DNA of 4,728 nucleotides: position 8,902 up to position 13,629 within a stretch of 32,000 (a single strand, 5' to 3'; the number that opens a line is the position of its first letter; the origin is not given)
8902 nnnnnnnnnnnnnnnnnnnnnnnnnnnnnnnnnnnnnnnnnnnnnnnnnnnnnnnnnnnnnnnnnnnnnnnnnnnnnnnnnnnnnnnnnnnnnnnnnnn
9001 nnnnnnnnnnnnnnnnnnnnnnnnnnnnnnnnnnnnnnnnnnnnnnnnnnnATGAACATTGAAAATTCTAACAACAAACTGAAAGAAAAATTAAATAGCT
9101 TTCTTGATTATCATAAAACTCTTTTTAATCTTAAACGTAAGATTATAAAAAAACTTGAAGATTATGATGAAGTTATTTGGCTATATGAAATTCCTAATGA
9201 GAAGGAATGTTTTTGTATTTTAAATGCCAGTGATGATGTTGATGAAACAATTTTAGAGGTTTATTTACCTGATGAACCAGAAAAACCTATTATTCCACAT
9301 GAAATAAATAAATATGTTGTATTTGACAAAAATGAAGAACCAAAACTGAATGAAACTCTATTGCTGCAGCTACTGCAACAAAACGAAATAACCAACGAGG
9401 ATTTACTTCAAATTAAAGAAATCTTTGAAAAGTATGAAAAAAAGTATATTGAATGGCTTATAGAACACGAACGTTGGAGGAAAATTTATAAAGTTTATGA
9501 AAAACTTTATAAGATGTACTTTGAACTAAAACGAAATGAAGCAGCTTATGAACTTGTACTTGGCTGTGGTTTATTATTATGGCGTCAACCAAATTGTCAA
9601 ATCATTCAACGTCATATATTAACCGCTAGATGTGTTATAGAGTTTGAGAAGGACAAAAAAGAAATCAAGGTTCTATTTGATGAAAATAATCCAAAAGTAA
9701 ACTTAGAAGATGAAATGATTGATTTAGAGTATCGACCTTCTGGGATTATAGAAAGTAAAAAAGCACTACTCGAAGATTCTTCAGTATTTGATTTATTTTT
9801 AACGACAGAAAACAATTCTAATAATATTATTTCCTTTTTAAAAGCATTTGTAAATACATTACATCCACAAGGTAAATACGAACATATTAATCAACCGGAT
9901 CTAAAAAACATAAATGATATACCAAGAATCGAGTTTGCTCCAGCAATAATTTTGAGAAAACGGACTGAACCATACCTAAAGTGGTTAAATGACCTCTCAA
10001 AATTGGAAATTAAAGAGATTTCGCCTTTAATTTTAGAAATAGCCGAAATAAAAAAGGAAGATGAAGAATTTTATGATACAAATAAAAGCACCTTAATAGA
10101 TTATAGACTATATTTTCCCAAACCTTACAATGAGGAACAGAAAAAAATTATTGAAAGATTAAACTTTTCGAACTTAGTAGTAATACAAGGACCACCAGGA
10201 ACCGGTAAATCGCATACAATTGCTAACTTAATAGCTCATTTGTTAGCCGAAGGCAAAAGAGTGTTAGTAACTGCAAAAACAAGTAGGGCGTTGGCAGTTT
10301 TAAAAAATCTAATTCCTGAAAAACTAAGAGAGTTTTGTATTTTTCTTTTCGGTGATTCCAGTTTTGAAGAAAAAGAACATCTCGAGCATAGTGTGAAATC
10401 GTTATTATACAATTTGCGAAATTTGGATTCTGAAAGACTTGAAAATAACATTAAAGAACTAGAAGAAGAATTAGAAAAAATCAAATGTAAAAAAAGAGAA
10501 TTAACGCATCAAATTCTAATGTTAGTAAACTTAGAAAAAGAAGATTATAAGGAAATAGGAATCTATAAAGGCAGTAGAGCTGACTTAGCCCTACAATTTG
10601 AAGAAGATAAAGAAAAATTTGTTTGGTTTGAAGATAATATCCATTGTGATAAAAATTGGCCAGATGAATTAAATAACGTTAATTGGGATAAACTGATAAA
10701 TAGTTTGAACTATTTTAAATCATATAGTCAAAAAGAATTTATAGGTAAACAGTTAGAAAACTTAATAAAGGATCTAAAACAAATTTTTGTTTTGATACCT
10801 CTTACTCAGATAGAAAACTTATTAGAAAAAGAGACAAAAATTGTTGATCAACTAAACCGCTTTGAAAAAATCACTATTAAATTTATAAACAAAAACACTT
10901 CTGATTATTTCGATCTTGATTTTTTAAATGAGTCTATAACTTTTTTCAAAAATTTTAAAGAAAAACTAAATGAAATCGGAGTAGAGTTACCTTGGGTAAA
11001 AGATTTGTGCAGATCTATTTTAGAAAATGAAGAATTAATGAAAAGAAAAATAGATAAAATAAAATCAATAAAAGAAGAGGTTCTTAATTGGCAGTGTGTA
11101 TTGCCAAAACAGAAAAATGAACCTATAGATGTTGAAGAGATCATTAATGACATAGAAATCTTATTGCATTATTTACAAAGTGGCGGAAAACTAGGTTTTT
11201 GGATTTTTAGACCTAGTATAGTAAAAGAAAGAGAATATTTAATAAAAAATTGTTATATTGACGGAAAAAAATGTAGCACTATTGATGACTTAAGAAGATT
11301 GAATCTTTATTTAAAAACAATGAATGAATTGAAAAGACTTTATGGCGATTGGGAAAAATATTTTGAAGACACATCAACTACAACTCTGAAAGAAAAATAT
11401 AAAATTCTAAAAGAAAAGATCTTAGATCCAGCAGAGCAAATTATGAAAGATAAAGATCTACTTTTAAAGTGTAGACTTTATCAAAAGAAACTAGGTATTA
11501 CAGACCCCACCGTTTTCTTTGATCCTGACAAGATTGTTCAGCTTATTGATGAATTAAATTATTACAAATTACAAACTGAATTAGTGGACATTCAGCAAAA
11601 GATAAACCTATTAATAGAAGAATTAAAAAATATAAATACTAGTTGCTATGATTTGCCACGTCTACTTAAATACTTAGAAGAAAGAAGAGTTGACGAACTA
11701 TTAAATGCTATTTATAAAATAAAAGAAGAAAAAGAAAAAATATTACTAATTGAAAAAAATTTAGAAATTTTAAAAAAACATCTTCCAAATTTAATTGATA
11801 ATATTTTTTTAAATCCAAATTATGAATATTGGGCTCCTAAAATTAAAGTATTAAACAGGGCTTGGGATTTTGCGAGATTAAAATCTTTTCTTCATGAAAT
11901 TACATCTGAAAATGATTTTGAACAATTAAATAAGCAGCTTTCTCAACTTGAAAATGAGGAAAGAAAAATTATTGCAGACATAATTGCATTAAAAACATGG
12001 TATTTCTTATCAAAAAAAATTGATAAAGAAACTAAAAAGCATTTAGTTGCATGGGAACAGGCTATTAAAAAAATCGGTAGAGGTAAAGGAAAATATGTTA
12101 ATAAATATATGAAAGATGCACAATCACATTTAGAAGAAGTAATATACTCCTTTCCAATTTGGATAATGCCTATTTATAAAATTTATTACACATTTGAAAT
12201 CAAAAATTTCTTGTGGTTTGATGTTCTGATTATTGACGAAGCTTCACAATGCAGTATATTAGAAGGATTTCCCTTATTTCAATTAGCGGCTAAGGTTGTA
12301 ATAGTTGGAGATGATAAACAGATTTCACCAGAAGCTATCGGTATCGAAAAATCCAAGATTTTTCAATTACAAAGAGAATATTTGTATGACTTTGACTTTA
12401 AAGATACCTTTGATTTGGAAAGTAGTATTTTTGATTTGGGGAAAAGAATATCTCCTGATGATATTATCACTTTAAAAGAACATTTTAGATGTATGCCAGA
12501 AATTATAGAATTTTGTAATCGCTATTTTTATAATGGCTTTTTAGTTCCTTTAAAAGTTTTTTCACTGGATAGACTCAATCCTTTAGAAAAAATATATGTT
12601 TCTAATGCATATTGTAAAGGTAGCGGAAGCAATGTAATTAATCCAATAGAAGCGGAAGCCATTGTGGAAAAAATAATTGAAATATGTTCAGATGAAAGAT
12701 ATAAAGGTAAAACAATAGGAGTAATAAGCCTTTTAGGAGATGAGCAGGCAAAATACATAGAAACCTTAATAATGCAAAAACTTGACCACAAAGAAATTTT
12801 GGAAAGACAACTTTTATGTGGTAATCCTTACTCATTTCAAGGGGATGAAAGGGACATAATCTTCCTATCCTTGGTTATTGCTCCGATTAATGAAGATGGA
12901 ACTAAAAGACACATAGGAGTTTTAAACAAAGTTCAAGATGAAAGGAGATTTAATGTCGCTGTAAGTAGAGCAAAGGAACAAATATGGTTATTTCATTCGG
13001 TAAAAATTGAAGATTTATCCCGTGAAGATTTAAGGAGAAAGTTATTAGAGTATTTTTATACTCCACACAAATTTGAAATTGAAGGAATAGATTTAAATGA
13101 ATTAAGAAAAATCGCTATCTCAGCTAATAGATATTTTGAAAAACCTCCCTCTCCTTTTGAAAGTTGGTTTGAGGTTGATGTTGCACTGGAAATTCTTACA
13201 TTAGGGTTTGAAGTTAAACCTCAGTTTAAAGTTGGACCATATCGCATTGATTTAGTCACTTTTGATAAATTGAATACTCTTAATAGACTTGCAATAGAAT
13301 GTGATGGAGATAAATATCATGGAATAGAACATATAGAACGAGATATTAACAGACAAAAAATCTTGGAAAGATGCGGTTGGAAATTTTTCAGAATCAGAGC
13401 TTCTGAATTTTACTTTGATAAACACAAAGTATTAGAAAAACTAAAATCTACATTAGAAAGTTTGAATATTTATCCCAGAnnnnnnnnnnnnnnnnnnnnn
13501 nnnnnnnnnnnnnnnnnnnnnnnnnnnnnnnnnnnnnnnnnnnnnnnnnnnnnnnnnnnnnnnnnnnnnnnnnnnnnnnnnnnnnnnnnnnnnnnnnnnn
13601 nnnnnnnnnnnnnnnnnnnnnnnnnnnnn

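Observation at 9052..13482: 1476-aa helicase-nuclease fusion as sole intact cargo: candidate single-gene defence system (Hhe/Nhi-like architecture)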

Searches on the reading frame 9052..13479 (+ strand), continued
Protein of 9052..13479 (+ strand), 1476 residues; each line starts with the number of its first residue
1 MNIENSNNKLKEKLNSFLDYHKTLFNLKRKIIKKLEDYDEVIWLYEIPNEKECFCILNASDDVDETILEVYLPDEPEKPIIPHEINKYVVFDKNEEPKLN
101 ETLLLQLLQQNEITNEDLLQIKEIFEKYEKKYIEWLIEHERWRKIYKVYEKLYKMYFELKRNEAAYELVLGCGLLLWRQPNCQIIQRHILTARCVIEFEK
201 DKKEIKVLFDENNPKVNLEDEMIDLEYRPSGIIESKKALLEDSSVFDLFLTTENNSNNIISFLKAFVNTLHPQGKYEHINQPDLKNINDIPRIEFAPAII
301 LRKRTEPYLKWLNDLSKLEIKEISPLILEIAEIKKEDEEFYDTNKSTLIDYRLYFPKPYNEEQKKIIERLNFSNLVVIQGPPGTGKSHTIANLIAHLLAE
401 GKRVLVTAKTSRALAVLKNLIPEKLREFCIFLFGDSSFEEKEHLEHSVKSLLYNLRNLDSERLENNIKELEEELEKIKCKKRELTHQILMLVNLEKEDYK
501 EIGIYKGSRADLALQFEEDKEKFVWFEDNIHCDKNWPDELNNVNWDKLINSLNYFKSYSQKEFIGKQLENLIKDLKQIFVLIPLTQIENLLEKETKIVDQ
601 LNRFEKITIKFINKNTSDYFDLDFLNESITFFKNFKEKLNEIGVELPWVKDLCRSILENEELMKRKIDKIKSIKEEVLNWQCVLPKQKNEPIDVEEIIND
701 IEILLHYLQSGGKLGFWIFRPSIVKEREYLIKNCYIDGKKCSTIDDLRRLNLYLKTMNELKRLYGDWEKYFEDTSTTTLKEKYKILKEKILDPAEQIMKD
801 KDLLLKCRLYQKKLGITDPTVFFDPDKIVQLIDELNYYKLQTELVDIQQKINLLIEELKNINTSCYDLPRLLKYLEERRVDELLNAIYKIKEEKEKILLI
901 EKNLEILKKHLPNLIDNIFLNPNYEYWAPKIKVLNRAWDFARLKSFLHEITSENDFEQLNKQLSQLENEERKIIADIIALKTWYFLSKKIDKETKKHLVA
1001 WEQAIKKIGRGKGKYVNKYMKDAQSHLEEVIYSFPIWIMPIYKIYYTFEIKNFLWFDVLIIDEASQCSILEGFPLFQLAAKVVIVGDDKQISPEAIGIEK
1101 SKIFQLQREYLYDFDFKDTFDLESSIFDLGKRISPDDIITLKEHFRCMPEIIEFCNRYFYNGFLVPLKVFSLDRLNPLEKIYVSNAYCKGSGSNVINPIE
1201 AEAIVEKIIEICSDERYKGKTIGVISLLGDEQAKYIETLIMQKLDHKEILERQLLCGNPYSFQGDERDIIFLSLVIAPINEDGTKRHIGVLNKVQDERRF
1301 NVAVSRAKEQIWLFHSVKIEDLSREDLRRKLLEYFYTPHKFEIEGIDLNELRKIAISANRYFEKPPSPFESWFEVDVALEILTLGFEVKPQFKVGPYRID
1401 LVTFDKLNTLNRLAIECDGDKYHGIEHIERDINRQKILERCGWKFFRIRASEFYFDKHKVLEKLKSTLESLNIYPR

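Call 95: find_encoding_contigs(protein=P0116, flank=8000, max_places=1)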
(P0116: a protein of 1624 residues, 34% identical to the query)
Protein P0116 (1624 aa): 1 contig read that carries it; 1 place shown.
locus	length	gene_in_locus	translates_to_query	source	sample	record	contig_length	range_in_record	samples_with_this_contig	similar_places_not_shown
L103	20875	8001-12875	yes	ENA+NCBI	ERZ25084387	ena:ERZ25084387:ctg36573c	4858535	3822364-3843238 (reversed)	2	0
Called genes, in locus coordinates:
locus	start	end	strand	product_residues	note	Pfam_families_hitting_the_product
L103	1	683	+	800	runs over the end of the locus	PF03739:LptF_LptG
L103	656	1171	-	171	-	-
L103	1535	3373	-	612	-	PF03235:GmrSD_N, PF07510:GmrSD_C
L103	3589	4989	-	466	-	PF00929:RNase_T, PF26016:ExoI_C (faint)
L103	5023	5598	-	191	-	-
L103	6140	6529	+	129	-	PF06627:DUF1153 (faint), PF01527:HTH_Tnp_1 (weak), PF13384:HTH_23 (weak), PF13518:HTH_28 (weak)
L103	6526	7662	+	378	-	PF13276:HTH_21, PF00665:rve, PF13683:rve_3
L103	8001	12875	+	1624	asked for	PF13086:AAA_11, PF13245:AAA_19 (faint), PF13604:AAA_30 (faint), PF13086:AAA_11 (weak), PF13087:AAA_12, PF04480:DUF559 (weak), PF18741:MTES_1575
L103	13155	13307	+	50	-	-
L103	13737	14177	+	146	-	-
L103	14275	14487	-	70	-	PF22022:Phage_int_M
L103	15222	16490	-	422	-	PF05221:AdoHcyase, PF07991:KARI_N (faint), PF05221:AdoHcyase, PF00670:AdoHcyase_NAD, PF02826:2-Hacid_dh_C (weak)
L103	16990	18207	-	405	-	PF00108:Thiolase_N, PF00109:ketoacyl-synt (faint), PF02803:Thiolase_C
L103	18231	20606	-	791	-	PF02737:3HCDH_N, PF00725:3HCDH, PF00378:ECH_1, PF16113:ECH_2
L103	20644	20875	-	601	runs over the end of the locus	PF00501:AMP-binding, PF23562:AMP-binding_C_3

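Call 96: find_encoding_contigs(protein=P0090, flank=8000, max_places=1)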
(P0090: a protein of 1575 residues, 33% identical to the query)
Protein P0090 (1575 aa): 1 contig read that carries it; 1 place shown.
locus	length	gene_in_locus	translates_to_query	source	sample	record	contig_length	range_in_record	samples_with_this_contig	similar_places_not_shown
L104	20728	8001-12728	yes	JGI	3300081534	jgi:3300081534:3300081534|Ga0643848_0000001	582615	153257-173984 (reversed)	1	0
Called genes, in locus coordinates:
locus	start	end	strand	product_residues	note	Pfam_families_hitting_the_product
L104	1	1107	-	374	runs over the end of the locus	PF01602:Adaptin_N (faint), PF02985:HEAT (faint), PF13646:HEAT_2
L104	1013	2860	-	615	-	PF20154:LNT_N, PF00795:CN_hydrolase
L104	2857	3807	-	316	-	PF01555:N6_N4_Mtase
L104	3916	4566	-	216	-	-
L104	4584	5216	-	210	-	PF00574:CLP_protease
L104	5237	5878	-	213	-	PF00574:CLP_protease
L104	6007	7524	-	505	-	PF05697:Trigger_N, PF05698:Trigger_C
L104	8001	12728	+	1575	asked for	PF00580:UvrD-helicase (faint), PF13086:AAA_11, PF13245:AAA_19 (weak), PF13604:AAA_30 (weak), PF13086:AAA_11 (weak), PF13087:AAA_12, PF18741:MTES_1575, PF01272:GreA_GreB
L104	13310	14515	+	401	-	PF22244:GCE_fung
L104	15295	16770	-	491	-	PF11638:DnaA_N (weak), PF00308:Bac_DnaA, PF00004:AAA (faint), PF08299:Bac_DnaA_C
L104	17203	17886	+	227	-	PF01791:DeoC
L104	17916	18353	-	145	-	-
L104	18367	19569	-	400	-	PF04041:Glyco_hydro_130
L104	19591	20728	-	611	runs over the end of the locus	PF00474:SSF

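Call 97: search_protein_families(library=ncbifam, proteins=[L015:1921-7653:+, L016:4374-9101:+, P0010, P0053, P0069], max_evalue=1e-20)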
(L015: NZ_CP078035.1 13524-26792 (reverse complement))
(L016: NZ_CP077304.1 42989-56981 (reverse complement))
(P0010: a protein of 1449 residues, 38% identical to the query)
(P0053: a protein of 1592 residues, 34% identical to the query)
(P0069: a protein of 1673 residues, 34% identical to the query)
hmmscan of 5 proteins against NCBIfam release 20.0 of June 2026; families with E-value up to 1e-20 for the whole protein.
L015:1921-7653:+ (1911 aa): 3 families
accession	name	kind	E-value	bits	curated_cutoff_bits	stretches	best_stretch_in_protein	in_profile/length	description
NF042953.1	Hhe_antiphage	equivalog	0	2735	2000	1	23-1894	1-1797/1797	DUF4011 domain-containing anti-phage protein Hhe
NF058533.1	antiphage_ProA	equivalog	0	1131.3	1500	1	194-1794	428-1717/1903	anti-phage protein ProA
TIGR00376.1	TIGR00376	hypoth_equivalog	1.9e-21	76.2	348.9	0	1371-1481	357-454/639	IGHMBP2 family helicase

L016:4374-9101:+ (1576 aa): 4 families
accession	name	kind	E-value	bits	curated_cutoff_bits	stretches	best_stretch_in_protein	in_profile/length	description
NF058533.1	antiphage_ProA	equivalog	7.9e-65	219.2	1500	1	435-1536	642-1706/1903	anti-phage protein ProA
NF042953.1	Hhe_antiphage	equivalog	7.9e-42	142.9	2000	1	1124-1559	1260-1706/1797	DUF4011 domain-containing anti-phage protein Hhe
TIGR00376.1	TIGR00376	hypoth_equivalog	2.1e-26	92.6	348.9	0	447-564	163-281/639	IGHMBP2 family helicase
NF040671.1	PLuB_AAA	exception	1.9e-25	88.5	999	0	1145-1399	962-1231/1256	PLuB system helicase-like protein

P0010 (1449 aa): 3 families
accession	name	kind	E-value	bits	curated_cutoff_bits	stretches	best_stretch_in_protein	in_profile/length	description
NF058533.1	antiphage_ProA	equivalog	6.7e-59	199.5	1500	1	315-1442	636-1723/1903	anti-phage protein ProA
NF042953.1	Hhe_antiphage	equivalog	1.2e-44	152.3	2000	1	999-1439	1261-1697/1797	DUF4011 domain-containing anti-phage protein Hhe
TIGR00376.1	TIGR00376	hypoth_equivalog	5e-24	84.7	348.9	0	316-474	149-308/639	IGHMBP2 family helicase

P0053 (1592 aa): 4 families
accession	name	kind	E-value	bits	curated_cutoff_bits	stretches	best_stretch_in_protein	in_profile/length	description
NF058533.1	antiphage_ProA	equivalog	3.5e-61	207.1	1500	1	356-1572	630-1789/1903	anti-phage protein ProA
NF042953.1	Hhe_antiphage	equivalog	5.2e-36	123.6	2000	1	1047-1521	1262-1730/1797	DUF4011 domain-containing anti-phage protein Hhe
NF040671.1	PLuB_AAA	exception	5.3e-25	87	999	0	1201-1336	1120-1244/1256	PLuB system helicase-like protein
TIGR00376.1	TIGR00376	hypoth_equivalog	5.3e-21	74.7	348.9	0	1206-1321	506-610/639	IGHMBP2 family helicase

P0069 (1673 aa): 2 families
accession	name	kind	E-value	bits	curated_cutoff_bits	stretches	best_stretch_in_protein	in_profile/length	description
NF058533.1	antiphage_ProA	equivalog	1.3e-57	195.3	1500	1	394-1631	644-1814/1903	anti-phage protein ProA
NF042953.1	Hhe_antiphage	equivalog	3.9e-38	130.6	2000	1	1069-1528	1257-1707/1797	DUF4011 domain-containing anti-phage protein Hhe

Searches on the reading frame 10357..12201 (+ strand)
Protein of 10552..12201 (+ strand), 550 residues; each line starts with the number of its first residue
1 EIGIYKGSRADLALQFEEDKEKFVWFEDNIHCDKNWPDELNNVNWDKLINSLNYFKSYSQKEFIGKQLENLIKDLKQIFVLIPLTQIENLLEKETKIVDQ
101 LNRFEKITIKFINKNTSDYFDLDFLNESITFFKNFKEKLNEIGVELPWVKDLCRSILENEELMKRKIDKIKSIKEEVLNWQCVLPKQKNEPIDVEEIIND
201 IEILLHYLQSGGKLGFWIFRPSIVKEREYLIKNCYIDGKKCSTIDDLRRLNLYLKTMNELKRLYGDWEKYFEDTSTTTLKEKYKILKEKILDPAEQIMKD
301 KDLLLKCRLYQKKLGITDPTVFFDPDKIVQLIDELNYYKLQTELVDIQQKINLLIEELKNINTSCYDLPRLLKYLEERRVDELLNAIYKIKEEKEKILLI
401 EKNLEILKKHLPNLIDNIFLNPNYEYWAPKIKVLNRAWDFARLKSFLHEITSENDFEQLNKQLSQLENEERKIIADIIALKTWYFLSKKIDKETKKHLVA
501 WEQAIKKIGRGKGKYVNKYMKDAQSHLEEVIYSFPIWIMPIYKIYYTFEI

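Call 11: search_protein_families(library=pfam, proteins=[window:10552-12201:+], max_evalue=10)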
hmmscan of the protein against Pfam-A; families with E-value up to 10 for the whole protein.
window:10552-12201:+ (550 aa): 5 families
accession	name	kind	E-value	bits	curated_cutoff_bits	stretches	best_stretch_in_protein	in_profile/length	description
PF16727.10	REV1_C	-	0.025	15.5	26.5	1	444-510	11-77/91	DNA repair protein REV1 C-terminal domain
PF16501.10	SCAPER_N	-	0.095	13.1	25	1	378-442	24-87/98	S phase cyclin A-associated protein in the endoplasmic reticulum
PF10256.14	Erf4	-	0.47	10.9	29.3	1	444-508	26-92/116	Golgin subfamily A member 7/ERF4 family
PF09055.16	Sod_Ni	-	0.53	11.3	25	1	453-534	43-123/127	Nickel-containing superoxide dismutase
PF06148.17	COG2_N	-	1.5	9.4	24.3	1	444-478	16-50/75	COG2 N-terminal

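Call 60: predict_structure(alignment_id=A3)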
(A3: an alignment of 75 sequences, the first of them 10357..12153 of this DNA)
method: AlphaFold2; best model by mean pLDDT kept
length: 599 residues; sequences in the alignment: 75
mean_pLDDT: 88.8   pTM: 0.57
mean pLDDT of the five models: 88.8, 87.3, 87.1, 85.9, 84.8
residues with pLDDT >= 90: 354; 70-90: 220; 50-70: 24; < 50: 1
segments of 3 or more residues with pLDDT < 50: none
pLDDT, mean of each block of 10 residues (from residue 1): 71 83 87 95 93 81 85 92 96 96 95 91 67 81 87 94 92 86 86 94 86 87 89 93 91 79 95 93 90 93 93 95 93 81 88 92 85 91 88 93 94 94 80 88 91 91 92 95 90 95 97 79 87 95 91 84 89 75 88 82
secondary structure, 60 per line:
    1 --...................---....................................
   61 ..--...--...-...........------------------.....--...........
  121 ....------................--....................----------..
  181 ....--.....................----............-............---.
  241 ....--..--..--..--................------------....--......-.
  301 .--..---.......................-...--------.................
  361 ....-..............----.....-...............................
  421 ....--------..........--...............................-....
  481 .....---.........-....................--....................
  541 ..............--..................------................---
elements in order: H3-21 H25-62 E65-67 E70-72 H74-84 H103-107 H110-124 H131-146 H149-168 H179-184 H187-207 H212-223 H225-236 H240-244 H259-274 H287-290 H293-298 H309-331 H344-364 H366-379 H384-388 H390-424 H433-442 H445-475 H477-485 H489-497 H499-518 H521-554 H557-574 H581-596

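Call 62: fold_search(model_id=the predicted structure, library=pdb)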
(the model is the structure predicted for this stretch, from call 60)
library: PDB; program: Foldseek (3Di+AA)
matches with E <= 10: 250; with E <= 0.001: 0
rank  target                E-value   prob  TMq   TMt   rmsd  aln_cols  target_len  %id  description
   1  9y6s_6z               3.1e-03  0.80  0.13  0.03  40.2       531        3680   10  96-nm repeat of the Leishmania tarentolae doublet microtubule (released 2025-12-17)
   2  9e5c_6c               3.8e-03  0.75  0.12  0.03  32.5       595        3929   11  Cryo-EM structure of 96 nm repeat of microtubule doublet from T. brucei flagellum (released 2025-03-12)
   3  9e5c_7f               4.2e-03  0.60  0.12  0.02  32.4       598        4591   11  Cryo-EM structure of 96 nm repeat of microtubule doublet from T. brucei flagellum (released 2025-03-12)
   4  7k58_B                4.8e-03  0.57  0.11  0.02  37.6       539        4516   12  Structure of outer-arm dyneins bound to microtubule with microtubule binding state 1(MTBS-1) (released 2021-09-29)
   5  9y6s_7C               5.0e-03  0.69  0.12  0.03  38.1       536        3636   11  96-nm repeat of the Leishmania tarentolae doublet microtubule (released 2025-12-17)
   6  9gm7_A                6.0e-03  0.28  0.10  0.06  43.5       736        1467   13  MukBEF in a nucleotide-bound state with open neck gate (monomer) (released 2025-03-26)
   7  7zr1_C                6.5e-03  0.44  0.10  0.08  32.4       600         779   11  Chaetomium thermophilum Mre11-Rad50-Nbs1 complex bound to ATPyS (composite structure) (released 2023-01-11)
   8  9e5c_7b               7.1e-03  0.35  0.09  0.03  30.7       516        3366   11  Cryo-EM structure of 96 nm repeat of microtubule doublet from T. brucei flagellum (released 2025-03-12)
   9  8bx8_B                8.9e-03  0.63  0.13  0.03  41.3       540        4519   11  In situ outer dynein arm from Chlamydomonas reinhardtii in the post-power stroke state (released 2023-05-10)
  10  7k5b_B                1.0e-02  0.60  0.13  0.03  41.3       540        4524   11  Structure of outer-arm dynein bound to microtubule doublet in microtubule binding state 2 (MTBS-2) (released 2021-09-29)
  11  9qe0_B                1.2e-02  0.41  0.14  0.07  45.0       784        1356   12  Neobacillus vireti Wadjet-II JetABC dimer (released 2025-06-25)
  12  9qe0_A                1.7e-02  0.30  0.11  0.07  38.7       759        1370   12  Neobacillus vireti Wadjet-II JetABC dimer (released 2025-06-25)
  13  9y6s_6k               1.8e-02  0.33  0.11  0.03  31.8       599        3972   11  96-nm repeat of the Leishmania tarentolae doublet microtubule (released 2025-12-17)
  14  6h2x                  2.2e-02  0.80  0.13  0.21  22.4       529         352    9  MukB coiled-coil elbow from E. coli (released 2019-03-06)
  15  7nyx_A                2.2e-02  0.14  0.09  0.05  63.3       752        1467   10  Cryo-EM structure of the MukBEF-MatP-DNA monomer (closed conformation) (released 2021-07-07)
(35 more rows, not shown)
